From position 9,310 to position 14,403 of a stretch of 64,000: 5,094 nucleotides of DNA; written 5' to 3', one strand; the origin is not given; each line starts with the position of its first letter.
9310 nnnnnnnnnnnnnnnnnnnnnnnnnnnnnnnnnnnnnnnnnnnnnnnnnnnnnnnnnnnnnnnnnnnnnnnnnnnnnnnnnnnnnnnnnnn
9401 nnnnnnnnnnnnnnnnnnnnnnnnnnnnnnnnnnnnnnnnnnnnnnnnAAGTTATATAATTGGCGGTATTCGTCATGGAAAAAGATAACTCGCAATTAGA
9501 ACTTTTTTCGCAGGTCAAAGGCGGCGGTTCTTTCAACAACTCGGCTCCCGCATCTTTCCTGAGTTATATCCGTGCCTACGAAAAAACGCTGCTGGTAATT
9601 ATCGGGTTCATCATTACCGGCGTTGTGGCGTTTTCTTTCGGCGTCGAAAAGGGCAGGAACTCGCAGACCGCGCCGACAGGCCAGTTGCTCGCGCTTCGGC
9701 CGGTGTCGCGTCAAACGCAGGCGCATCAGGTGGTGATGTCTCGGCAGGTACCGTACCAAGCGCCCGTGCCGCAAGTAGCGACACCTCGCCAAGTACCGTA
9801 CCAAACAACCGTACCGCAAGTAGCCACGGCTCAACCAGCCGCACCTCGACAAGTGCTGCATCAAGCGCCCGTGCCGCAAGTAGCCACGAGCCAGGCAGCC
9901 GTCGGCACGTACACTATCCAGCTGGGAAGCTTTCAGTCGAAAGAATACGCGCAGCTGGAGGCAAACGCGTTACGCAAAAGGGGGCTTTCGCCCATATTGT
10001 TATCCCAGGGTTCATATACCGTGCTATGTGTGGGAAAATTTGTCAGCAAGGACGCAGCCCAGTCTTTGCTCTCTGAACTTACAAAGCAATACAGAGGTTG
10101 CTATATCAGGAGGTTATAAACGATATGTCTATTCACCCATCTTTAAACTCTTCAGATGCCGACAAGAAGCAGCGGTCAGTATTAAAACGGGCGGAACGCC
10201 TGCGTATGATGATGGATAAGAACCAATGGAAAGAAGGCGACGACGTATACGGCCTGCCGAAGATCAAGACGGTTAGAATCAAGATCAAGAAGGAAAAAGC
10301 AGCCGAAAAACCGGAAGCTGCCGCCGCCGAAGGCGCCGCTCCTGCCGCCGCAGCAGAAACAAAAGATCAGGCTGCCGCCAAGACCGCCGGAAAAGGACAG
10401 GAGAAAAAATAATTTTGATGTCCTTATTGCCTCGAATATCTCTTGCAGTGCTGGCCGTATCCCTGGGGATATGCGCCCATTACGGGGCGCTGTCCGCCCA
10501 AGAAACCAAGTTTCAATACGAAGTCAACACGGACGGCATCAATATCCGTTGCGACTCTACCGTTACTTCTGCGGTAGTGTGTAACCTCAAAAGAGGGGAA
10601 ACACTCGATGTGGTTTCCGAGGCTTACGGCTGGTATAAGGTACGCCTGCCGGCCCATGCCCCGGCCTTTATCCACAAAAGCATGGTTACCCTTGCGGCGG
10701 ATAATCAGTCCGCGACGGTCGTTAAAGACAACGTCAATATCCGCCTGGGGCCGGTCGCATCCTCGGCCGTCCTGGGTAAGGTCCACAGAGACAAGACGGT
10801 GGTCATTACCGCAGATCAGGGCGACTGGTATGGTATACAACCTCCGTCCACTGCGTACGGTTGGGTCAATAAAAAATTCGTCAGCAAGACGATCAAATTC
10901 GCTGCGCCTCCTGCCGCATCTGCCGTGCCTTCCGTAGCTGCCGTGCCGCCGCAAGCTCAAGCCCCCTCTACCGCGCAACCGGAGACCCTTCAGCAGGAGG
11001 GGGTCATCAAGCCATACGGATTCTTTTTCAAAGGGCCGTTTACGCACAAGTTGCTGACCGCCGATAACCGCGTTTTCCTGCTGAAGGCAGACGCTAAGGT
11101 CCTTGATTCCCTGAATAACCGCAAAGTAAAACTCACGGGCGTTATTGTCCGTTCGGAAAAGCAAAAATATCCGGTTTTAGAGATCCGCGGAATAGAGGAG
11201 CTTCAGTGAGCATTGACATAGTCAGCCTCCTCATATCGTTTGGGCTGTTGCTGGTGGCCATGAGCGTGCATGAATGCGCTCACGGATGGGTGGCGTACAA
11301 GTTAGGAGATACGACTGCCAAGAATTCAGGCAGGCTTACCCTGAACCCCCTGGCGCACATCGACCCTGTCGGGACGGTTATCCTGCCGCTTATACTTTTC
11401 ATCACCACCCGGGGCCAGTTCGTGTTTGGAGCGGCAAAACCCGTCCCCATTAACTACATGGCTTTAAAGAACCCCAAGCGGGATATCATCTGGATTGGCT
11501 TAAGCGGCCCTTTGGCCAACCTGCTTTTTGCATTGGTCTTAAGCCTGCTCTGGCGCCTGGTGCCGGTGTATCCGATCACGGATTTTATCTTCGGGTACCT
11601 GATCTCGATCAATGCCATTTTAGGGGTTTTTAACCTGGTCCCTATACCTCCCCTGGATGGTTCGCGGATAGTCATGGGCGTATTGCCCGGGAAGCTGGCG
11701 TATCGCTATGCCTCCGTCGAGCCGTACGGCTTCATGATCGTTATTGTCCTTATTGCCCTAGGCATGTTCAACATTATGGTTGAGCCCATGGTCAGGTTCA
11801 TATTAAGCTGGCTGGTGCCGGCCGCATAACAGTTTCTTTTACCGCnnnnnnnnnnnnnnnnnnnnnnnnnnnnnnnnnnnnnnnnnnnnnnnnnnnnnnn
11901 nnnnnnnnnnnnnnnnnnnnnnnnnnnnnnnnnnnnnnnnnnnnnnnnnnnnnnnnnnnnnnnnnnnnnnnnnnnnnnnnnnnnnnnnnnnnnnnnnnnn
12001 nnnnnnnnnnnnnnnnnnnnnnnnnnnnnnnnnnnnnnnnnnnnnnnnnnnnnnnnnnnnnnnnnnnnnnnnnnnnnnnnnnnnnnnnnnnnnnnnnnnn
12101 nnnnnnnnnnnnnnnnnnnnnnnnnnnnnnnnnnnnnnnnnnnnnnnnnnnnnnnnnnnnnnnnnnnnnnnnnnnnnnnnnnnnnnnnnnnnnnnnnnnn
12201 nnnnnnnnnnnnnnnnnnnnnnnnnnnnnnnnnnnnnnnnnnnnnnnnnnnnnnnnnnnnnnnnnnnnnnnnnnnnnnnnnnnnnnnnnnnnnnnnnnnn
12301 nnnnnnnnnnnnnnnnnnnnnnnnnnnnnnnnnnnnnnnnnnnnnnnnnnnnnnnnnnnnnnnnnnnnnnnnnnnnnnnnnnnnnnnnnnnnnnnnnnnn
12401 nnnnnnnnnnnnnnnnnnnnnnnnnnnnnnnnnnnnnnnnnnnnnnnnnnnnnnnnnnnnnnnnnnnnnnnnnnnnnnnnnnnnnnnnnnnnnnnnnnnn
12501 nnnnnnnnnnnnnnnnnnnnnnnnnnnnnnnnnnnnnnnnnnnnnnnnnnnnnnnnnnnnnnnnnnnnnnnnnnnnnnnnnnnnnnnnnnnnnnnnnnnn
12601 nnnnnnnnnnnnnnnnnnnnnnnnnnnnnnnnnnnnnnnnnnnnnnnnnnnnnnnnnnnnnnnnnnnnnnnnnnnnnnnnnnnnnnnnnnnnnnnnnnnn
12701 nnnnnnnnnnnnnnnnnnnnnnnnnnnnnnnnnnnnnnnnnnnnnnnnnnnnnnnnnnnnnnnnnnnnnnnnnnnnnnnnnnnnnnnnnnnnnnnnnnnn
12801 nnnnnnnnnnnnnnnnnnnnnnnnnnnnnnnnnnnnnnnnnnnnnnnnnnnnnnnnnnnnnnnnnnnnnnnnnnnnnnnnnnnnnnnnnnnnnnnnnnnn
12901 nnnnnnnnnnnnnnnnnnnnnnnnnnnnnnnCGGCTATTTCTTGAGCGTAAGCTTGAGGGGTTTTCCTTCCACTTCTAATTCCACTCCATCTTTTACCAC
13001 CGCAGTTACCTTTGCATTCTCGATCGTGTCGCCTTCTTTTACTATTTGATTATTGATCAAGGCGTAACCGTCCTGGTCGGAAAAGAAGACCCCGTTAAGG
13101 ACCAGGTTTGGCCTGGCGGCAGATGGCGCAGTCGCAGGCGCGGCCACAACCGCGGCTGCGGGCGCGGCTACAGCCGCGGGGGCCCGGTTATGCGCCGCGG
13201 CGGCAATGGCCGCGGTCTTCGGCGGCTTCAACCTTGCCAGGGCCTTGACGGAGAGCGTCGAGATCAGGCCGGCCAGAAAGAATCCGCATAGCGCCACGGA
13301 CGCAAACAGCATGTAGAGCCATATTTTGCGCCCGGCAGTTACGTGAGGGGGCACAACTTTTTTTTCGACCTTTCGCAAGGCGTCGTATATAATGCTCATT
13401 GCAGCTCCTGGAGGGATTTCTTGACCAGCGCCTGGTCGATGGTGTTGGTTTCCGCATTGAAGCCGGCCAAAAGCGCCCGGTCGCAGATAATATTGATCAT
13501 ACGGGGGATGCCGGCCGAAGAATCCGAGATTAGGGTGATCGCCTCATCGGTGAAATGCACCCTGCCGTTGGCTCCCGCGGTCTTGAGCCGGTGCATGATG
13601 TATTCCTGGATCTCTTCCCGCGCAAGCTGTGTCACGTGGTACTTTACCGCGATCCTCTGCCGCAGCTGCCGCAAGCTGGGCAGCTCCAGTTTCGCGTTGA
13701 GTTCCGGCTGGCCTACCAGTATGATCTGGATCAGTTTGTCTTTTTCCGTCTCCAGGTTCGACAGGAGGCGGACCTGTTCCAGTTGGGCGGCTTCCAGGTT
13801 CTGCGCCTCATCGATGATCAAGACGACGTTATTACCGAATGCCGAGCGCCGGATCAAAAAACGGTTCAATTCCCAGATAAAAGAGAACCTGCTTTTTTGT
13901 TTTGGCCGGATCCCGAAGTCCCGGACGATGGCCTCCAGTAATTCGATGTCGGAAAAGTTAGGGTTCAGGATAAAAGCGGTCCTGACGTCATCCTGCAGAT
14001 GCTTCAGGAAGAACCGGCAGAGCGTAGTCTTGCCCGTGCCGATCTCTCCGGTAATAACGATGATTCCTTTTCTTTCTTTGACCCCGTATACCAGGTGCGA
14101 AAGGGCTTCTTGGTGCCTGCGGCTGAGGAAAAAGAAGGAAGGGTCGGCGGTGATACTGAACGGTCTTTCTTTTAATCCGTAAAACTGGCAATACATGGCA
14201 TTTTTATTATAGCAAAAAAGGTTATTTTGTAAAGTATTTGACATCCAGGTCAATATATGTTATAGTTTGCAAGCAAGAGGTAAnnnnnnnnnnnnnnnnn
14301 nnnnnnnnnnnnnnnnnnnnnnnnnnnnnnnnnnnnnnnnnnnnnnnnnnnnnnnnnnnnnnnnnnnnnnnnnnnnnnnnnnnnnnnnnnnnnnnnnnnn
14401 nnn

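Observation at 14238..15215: Unannotated YacG-like zinc-ribbon micro-ORF translationally coupled between two PilZ genes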

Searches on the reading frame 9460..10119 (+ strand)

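Call 48: search_protein_families(library=pfam, proteins=[window:9460-10119:+], max_evalue=0.001)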
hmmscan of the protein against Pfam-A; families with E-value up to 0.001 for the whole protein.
window:9460-10119:+ (219 aa): 1 family
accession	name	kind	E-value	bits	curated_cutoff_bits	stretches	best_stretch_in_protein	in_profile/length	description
PF05036.18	SPOR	-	2.6e-12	47.3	21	1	148-218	2-76/76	SPOR domain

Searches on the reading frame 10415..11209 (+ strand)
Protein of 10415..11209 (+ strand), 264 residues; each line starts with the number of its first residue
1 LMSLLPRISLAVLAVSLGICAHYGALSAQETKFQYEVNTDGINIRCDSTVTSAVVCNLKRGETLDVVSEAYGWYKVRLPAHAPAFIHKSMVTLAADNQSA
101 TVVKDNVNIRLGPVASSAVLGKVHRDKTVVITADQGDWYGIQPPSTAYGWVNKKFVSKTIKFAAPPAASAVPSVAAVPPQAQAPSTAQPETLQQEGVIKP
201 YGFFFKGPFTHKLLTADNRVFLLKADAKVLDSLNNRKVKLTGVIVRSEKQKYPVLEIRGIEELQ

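Call 48: search_protein_families(library=pfam, proteins=[window:10415-11209:+], max_evalue=0.001)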
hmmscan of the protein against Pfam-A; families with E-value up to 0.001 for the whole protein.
window:10415-11209:+ (264 aa): 3 families
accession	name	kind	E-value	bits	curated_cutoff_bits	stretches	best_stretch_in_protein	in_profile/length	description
PF08239.17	SH3_3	-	4.4e-16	59.2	27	2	105-157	1-54/54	Bacterial SH3 domain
PF06347.19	SH3_4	-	3.2e-10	40.1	24.1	1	104-157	2-55/56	Bacterial SH3 domain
PF23795.1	SH3_YKFC_2nd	-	0.00032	20.9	27.4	0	64-92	27-55/57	YKFC SH3b2 domain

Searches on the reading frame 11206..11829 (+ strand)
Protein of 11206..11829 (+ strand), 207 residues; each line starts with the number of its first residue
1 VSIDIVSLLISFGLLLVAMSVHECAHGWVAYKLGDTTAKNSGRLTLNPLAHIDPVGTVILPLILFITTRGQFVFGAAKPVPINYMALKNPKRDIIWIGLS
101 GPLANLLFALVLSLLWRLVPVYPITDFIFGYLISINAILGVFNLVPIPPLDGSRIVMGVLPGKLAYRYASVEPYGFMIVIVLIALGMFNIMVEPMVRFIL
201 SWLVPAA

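Call 48: search_protein_families(library=pfam, proteins=[window:11206-11829:+], max_evalue=0.001)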
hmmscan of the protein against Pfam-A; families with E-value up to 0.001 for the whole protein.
window:11206-11829:+ (207 aa): 1 family
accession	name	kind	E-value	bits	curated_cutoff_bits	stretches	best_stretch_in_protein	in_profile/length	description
PF02163.28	Peptidase_M50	-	3.3e-14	53.2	27.2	2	128-182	162-217/221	Peptidase family M50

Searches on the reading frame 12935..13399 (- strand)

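Call 3: search_protein_families(library=pfam, proteins=[window:12935-13399:-], max_evalue=1)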
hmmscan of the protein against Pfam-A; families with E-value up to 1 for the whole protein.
window:12935-13399:- (154 aa): 3 families
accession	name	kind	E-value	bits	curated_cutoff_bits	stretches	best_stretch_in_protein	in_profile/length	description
PF11356.14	T2SSC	-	1.9e-07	31.4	27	1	80-152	61-141/141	Type II secretion system protein C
PF16537.11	T2SSB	-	0.00038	20.5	28.4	1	98-150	3-58/60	Type II secretion system protein B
PF23862.1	CdsD_C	-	0.064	13.8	27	1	108-145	10-50/56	CdsD C-terminal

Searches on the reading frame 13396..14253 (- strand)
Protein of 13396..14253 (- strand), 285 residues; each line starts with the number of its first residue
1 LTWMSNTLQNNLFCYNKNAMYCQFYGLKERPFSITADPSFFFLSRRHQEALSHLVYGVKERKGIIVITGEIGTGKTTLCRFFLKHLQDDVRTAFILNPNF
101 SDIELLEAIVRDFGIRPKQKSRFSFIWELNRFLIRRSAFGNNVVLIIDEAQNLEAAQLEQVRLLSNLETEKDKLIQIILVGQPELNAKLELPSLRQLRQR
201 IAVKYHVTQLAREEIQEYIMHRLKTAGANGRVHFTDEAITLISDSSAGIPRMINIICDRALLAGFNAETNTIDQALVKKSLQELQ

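Call 3: search_protein_families(library=pfam, proteins=[window:13396-14253:-], max_evalue=1)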
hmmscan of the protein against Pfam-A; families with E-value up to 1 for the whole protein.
window:13396-14253:- (285 aa): 44 families (the best 25 are shown)
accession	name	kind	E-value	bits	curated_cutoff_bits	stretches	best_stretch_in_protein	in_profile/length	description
PF13401.12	AAA_22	-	8.2e-29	101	27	1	60-189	3-130/130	AAA domain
PF13191.12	AAA_16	-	1.7e-13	51.9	32.6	1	45-174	6-164/167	AAA ATPase domain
PF24883.2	NPHP3_N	-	3.4e-06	27.8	24.8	1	61-92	21-52/164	Nephrocystin 3, N-terminal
PF13604.12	AAA_30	-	6.4e-06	26.5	27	1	58-214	14-157/191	AAA domain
PF13245.12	AAA_19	-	1e-05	26.1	25.1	2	141-182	90-125/134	AAA domain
PF13173.12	AAA_14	-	1.2e-05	25.8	27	1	63-165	3-86/129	AAA domain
PF03266.21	NTPase_1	-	2.3e-05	24.8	23.9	1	65-89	2-26/168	NTPase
PF20703.3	nSTAND1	-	3.6e-05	24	27.1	1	37-240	12-217/379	Novel STAND NTPase 1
PF01637.24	ATPase_2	-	3.8e-05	24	33.2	1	59-163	17-130/225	ATPase domain predominantly from Archaea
PF09848.15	SLFN-g3_helicase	-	9.8e-05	22.2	24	1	63-169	2-113/354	Schlafen group 3, DNA/RNA helicase domain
PF05621.17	TniB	-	0.0001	22.2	22.4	1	58-200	31-178/189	Bacterial TniB protein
PF20720.3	nSTAND3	-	0.00014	22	27.2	1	60-102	15-56/155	Novel STAND NTPase 3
PF02492.25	cobW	-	0.00023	21.2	20.7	1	64-109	2-46/180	CobW/HypB/UreG, nucleotide-binding domain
PF02562.22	PhoH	-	0.00049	20.1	27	1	141-160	119-138/205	PhoH-like protein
PF02367.23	TsaE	-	0.00052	20.4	26.6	1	57-88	16-47/128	Threonylcarbamoyl adenosine biosynthesis protein TsaE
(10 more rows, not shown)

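Call 13: search_protein_families(library=ncbifam, proteins=[window:13396-14253:-], max_evalue=0.1)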
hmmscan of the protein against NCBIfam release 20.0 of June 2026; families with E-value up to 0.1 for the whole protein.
window:13396-14253:- (285 aa): 34 families (the best 25 are shown)
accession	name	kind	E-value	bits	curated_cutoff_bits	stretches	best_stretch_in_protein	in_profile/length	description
TIGR03015.1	pepcterm_ATPase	hypoth_equivalog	3.5e-92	308.6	324.5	1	20-285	1-267/269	XrtA/PEP-CTERM system-associated ATPase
NF047389.1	ATPase_Sll1717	subfamily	0.00016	20.9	75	1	63-177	30-145/454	P-loop ATPase, Sll1717 family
NF010248.0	PRK13695.1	equivalog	0.00019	21.2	156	1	65-88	6-29/180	NTPase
TIGR00150.1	T6A_YjeE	equivalog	0.00047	20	60.1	1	58-88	18-48/135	tRNA (adenosine(37)-N6)-threonylcarbamoyltransferase complex ATPase subunit type 1 TsaE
NF000868.0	PRK00080.1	equivalog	0.00057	18.9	282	1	196-284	166-250/330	Holliday junction branch migration DNA helicase RuvB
TIGR02928.1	TIGR02928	subfamily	0.0013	17.6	181.3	1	51-245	31-233/366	orc1/cdc6 family replication initiation protein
TIGR00635.1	ruvB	equivalog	0.0021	17.2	299.05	0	196-285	145-230/305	Holliday junction branch migration DNA helicase RuvB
TIGR03420.1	DnaA_homol_Hda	equivalog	0.0027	17.3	194.8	0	42-98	17-74/226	DnaA regulatory inactivator Hda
NF041000.1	ATPase_ComGA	equivalog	0.0028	16.7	300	1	50-88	116-154/267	competence type IV pilus ATPase ComGA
TIGR02397.1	dnaX_nterm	equivalog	0.0035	16.7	250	0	217-269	179-232/355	DNA polymerase III subunit gamma/tau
TIGR02475.1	CobW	equivalog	0.0037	16.2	332.1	1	64-117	6-57/342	cobalamin biosynthesis protein CobW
TIGR00041.1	DTMP_kinase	equivalog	0.0072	16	83.25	0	64-98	6-41/196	dTMP kinase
TIGR02533.1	type_II_gspE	equivalog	0.0085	14.8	630.25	1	48-88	229-269/486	type II secretion system ATPase GspE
TIGR03880.1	KaiC_arch_3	hypoth_equivalog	0.0094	15.5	249.45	1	53-85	7-39/224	KaiC domain-containing protein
NF053534.1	T4PilAsmATPsTfpB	equivalog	0.0095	14.4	850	1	58-117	332-388/584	type IV pilus assembly ATPase TfpB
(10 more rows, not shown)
